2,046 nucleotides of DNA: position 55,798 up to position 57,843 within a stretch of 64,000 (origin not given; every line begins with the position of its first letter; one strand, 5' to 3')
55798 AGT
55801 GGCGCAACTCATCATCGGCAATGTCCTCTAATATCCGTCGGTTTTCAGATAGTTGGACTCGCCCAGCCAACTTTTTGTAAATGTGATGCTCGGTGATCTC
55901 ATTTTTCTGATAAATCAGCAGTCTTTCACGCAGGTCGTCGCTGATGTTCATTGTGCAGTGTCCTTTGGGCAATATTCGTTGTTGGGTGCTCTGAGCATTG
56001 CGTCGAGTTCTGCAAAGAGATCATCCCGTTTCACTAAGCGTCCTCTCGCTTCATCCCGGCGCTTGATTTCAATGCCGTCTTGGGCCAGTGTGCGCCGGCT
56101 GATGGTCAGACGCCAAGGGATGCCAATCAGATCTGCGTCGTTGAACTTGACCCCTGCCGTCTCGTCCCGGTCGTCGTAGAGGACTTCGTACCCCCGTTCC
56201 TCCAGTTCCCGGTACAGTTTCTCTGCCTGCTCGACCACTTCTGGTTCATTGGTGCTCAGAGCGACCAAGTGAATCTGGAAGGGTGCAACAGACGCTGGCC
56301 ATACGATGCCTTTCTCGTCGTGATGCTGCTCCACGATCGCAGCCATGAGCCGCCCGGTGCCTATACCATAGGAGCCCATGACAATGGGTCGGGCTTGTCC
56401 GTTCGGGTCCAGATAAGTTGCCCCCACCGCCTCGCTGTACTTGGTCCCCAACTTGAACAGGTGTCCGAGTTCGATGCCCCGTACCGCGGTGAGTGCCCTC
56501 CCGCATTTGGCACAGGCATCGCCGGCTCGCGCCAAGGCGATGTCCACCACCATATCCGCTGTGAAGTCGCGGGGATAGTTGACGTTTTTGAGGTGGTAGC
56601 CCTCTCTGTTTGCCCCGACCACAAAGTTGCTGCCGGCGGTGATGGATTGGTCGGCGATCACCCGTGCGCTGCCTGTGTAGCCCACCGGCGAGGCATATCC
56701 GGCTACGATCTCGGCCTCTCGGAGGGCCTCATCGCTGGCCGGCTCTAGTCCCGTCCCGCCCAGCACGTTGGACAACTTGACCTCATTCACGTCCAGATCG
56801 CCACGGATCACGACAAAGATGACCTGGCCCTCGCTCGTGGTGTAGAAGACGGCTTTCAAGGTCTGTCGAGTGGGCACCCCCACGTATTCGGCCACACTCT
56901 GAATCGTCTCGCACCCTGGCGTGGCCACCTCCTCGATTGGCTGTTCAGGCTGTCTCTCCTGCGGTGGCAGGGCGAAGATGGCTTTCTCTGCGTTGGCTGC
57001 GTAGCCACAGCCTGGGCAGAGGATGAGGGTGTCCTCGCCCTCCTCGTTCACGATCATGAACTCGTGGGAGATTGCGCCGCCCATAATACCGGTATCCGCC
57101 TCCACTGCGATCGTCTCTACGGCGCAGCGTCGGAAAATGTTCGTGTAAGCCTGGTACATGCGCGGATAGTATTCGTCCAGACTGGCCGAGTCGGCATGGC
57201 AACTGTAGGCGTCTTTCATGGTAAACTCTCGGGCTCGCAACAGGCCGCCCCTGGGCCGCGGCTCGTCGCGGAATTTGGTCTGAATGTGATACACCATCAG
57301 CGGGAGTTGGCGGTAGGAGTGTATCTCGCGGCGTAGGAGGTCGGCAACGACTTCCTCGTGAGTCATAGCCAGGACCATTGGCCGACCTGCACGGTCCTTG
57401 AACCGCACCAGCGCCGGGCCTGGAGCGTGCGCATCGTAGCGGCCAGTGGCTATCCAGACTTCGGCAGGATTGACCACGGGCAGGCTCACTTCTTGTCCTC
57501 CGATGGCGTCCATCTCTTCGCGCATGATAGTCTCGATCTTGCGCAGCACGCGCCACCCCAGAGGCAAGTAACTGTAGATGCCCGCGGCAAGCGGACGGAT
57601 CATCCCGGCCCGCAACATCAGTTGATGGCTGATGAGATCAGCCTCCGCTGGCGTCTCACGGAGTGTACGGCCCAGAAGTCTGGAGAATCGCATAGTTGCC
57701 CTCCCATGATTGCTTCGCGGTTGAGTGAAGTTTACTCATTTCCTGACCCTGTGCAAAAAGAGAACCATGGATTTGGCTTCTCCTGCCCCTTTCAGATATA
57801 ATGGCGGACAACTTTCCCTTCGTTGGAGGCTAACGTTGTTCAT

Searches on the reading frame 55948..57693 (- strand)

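Call 54: search_protein_families(library=pfam, proteins=[window:55948-57693:-], max_evalue=0.0001)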
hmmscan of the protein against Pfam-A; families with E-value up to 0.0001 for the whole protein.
window:55948-57693:- (581 aa): 3 families
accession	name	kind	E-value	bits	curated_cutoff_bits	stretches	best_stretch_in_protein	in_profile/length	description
PF00587.30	tRNA-synt_2b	-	4.9e-29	102.1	29.3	1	98-457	3-179/179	tRNA synthetase class II core domain (G, H, P, S and T)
PF04073.20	tRNA_edit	-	1.6e-23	83.5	25.5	1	258-372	1-117/123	Aminoacyl-tRNA editing domain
PF03129.25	HGTP_anticodon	-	7.7e-19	68.1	21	1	473-564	1-92/94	Anticodon binding domain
